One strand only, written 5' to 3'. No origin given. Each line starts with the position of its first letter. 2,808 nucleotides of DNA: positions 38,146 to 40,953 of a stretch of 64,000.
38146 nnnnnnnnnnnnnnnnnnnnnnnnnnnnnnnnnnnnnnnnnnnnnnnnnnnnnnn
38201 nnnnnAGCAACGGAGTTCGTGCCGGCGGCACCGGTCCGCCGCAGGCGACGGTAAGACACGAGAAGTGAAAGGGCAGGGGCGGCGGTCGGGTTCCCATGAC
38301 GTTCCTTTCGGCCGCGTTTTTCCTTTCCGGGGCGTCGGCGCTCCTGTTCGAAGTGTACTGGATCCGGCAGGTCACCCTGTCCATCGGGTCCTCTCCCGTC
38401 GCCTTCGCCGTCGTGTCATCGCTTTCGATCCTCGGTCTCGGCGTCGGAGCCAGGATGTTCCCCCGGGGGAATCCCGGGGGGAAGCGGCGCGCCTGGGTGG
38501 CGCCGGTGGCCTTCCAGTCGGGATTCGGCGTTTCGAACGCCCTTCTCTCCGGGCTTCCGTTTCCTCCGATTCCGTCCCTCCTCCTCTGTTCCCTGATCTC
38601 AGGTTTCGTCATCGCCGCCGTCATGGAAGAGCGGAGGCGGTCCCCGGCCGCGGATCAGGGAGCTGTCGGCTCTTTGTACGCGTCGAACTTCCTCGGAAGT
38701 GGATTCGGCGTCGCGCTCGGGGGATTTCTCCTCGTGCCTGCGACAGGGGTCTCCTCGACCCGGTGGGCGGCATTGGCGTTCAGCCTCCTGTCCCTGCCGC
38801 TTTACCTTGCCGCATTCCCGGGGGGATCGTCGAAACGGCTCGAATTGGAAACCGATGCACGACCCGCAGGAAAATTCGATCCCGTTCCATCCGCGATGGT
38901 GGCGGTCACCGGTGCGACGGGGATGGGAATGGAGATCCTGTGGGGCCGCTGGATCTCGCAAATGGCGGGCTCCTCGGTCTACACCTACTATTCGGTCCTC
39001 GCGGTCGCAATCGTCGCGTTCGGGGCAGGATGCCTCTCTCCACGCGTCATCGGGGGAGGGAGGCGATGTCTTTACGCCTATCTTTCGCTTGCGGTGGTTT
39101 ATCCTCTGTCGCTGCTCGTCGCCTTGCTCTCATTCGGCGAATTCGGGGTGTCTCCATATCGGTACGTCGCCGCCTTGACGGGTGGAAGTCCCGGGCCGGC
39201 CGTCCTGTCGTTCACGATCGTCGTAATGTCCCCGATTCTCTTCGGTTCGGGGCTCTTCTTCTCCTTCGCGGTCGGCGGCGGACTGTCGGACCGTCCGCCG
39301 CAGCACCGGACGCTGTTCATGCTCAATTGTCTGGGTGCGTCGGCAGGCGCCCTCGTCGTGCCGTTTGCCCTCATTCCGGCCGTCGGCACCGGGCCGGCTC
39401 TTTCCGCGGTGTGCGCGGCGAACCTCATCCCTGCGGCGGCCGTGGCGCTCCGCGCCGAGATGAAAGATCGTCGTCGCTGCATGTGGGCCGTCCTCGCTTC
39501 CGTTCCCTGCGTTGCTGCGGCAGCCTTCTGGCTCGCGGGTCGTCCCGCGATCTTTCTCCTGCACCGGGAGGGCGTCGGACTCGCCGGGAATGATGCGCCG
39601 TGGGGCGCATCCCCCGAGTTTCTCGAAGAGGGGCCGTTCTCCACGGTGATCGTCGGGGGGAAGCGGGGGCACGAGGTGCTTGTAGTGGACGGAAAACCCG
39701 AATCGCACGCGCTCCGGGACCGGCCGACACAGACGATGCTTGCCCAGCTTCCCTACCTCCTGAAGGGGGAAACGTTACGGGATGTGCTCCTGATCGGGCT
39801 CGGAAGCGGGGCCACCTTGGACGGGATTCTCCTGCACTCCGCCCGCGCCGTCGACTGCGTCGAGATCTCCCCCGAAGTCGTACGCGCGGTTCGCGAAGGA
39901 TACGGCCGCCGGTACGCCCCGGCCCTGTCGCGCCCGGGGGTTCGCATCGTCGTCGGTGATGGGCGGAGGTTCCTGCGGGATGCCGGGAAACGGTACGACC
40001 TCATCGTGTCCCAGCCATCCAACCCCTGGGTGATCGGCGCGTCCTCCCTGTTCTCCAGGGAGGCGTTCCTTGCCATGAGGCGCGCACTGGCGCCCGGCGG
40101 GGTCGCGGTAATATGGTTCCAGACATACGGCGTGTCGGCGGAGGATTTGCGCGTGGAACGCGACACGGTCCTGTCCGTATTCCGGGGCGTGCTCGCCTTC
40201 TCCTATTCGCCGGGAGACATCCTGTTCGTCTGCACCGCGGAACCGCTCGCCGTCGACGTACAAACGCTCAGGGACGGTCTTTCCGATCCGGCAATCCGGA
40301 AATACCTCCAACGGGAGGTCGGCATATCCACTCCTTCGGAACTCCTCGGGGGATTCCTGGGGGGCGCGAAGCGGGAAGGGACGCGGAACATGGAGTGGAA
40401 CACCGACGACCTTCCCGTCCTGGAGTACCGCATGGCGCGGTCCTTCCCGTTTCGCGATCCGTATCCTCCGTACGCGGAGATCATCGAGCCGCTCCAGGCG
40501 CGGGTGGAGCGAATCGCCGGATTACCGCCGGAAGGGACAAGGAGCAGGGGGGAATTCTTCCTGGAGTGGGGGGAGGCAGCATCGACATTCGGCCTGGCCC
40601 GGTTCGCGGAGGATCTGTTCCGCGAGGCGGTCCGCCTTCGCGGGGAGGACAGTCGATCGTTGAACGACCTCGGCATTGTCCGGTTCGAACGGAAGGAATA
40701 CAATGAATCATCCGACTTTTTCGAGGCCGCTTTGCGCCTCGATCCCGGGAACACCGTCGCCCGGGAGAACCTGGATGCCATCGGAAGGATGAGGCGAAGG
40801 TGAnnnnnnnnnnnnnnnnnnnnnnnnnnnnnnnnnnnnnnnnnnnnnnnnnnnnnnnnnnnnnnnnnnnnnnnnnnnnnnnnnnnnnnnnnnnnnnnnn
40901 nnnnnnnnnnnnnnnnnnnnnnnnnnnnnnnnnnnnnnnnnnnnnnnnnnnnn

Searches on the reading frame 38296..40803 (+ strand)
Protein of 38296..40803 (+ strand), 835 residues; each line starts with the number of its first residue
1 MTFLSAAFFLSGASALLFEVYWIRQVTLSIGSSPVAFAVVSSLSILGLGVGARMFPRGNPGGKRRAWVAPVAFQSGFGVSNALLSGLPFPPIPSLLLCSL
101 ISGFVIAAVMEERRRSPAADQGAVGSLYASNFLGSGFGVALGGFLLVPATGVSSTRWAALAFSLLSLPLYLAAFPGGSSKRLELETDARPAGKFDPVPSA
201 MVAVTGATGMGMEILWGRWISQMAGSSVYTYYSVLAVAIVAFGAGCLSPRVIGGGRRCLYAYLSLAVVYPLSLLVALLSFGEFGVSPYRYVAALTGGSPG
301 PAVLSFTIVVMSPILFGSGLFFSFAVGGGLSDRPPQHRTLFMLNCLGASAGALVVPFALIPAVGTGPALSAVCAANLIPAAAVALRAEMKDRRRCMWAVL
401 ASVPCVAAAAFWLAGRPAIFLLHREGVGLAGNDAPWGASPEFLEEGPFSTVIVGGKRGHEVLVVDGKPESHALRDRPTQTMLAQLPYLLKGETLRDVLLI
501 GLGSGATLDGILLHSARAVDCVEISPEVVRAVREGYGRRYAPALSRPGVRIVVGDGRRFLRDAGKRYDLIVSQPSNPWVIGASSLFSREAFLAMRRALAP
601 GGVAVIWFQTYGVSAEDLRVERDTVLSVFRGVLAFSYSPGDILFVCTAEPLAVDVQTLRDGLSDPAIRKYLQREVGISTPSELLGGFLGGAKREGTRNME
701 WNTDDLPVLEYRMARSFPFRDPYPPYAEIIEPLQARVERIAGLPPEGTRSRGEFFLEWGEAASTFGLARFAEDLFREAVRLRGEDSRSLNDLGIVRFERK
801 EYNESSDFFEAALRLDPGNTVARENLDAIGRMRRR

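Call 71: search_protein_families(library=pfam, proteins=[window:38296-40803:+], max_evalue=0.0001)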
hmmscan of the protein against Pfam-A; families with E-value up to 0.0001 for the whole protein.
window:38296-40803:+ (835 aa): 1 family
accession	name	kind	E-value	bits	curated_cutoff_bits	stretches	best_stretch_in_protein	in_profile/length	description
PF01564.23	Spermine_synth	-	5.2e-13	49.4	22.9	1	479-612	5-136/186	Spermine/spermidine synthase domain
